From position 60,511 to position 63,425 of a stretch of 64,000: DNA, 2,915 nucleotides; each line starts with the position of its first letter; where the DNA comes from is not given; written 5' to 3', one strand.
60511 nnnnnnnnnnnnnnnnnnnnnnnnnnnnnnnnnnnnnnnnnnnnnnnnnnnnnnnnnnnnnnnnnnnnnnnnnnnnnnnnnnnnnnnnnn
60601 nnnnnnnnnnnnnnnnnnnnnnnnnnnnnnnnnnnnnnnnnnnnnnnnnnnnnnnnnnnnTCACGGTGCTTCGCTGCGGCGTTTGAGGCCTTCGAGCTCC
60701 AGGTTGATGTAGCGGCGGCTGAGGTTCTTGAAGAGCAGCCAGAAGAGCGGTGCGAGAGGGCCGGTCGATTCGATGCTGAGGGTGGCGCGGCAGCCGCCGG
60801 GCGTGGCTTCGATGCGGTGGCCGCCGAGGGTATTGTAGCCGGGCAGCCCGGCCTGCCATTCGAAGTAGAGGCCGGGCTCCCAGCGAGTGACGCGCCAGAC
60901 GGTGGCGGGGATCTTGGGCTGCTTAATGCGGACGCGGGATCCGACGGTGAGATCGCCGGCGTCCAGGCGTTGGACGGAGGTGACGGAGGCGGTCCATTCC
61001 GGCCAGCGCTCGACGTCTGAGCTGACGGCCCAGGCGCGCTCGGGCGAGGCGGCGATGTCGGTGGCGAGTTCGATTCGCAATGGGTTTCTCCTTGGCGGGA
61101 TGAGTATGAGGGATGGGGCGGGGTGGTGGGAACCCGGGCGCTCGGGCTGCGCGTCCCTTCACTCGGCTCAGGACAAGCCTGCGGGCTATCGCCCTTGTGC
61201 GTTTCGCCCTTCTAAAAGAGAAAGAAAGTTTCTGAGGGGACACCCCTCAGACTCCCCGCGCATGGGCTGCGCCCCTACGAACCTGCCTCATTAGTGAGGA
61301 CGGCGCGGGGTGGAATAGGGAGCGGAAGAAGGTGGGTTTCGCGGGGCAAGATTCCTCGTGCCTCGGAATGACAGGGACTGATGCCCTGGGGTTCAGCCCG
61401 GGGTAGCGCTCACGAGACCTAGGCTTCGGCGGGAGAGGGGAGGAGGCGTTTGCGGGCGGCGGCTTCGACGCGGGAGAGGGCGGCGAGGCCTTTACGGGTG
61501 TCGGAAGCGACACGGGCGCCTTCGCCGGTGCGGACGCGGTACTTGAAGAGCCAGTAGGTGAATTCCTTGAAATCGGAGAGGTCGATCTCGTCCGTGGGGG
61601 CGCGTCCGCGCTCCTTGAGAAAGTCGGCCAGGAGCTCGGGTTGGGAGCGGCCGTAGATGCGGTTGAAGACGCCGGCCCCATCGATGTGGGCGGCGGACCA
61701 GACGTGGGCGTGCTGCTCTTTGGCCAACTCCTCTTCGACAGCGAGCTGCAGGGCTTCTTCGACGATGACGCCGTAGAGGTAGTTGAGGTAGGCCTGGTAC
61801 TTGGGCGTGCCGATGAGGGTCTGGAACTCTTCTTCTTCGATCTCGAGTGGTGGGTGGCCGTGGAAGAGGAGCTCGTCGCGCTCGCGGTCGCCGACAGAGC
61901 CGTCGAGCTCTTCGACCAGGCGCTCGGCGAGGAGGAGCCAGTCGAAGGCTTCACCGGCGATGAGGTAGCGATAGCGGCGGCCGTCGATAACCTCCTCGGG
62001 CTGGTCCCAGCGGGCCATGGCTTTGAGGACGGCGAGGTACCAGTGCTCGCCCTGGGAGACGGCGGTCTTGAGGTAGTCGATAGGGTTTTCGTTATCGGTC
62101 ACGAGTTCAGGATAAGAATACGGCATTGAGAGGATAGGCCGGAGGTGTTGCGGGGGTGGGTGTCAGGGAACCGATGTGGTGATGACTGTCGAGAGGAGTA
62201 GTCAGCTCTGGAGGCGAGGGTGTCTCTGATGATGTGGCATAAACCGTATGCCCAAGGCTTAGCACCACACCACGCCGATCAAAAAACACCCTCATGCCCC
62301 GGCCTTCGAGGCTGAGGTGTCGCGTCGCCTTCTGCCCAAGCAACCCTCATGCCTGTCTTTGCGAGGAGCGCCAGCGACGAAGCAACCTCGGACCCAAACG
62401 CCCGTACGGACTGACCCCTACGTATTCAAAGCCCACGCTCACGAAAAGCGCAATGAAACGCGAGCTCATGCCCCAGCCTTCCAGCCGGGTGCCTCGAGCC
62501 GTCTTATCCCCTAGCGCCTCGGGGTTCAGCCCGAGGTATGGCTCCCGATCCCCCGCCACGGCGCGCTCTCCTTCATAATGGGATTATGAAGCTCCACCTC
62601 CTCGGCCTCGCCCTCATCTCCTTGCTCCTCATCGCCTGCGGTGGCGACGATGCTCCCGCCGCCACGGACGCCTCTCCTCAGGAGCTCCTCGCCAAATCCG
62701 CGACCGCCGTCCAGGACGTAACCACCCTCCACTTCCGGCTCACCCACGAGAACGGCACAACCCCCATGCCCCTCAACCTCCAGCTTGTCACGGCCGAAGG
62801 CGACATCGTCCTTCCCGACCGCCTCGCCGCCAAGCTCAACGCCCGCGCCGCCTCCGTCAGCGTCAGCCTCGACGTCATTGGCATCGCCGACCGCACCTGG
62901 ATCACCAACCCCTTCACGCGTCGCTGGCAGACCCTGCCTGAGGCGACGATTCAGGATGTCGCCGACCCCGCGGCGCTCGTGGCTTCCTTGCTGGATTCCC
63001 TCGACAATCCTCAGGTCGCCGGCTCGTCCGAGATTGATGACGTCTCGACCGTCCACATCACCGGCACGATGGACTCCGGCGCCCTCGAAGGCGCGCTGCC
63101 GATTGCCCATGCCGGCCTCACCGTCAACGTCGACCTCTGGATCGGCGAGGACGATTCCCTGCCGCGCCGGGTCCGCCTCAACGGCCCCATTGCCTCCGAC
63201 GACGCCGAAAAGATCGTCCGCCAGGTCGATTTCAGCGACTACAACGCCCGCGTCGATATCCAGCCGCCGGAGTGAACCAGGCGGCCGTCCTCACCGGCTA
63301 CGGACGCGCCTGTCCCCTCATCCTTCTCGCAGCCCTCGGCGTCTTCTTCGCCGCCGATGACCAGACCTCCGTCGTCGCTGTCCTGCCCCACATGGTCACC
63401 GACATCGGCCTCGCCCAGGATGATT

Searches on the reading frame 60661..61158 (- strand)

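Call 28: search_protein_families(library=pfam, proteins=[window:60661-61158:-], max_evalue=0.001)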
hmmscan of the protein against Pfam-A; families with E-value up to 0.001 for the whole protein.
window:60661-61158:- (165 aa): 2 families
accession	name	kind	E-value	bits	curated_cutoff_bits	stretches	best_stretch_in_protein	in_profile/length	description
PF10604.15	Polyketide_cyc2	-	1.8e-20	74.1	27.4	1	28-163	3-142/142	Polyketide cyclase / dehydrase and lipid transport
PF03364.25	Polyketide_cyc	-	5.6e-09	36.8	23.4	1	35-149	1-120/126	Polyketide cyclase / dehydrase and lipid transport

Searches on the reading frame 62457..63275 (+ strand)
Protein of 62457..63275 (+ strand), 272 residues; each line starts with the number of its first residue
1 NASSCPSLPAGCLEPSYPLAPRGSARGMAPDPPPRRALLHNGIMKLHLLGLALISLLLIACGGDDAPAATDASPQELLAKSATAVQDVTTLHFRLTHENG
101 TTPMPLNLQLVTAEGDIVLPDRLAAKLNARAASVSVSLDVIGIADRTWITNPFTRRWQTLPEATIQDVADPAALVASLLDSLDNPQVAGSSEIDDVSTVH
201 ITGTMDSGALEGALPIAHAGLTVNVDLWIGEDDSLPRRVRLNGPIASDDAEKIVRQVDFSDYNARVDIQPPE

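Call 28: search_protein_families(library=pfam, proteins=[window:62457-63275:+], max_evalue=0.001)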
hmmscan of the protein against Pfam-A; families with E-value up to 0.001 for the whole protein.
window:62457-63275:+ (272 aa): 1 family
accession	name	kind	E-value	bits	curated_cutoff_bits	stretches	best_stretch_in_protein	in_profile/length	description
PF07161.20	LppX_LprAFG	-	3.3e-20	73.2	24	1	74-268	2-192/192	LppX_LprAFG lipoprotein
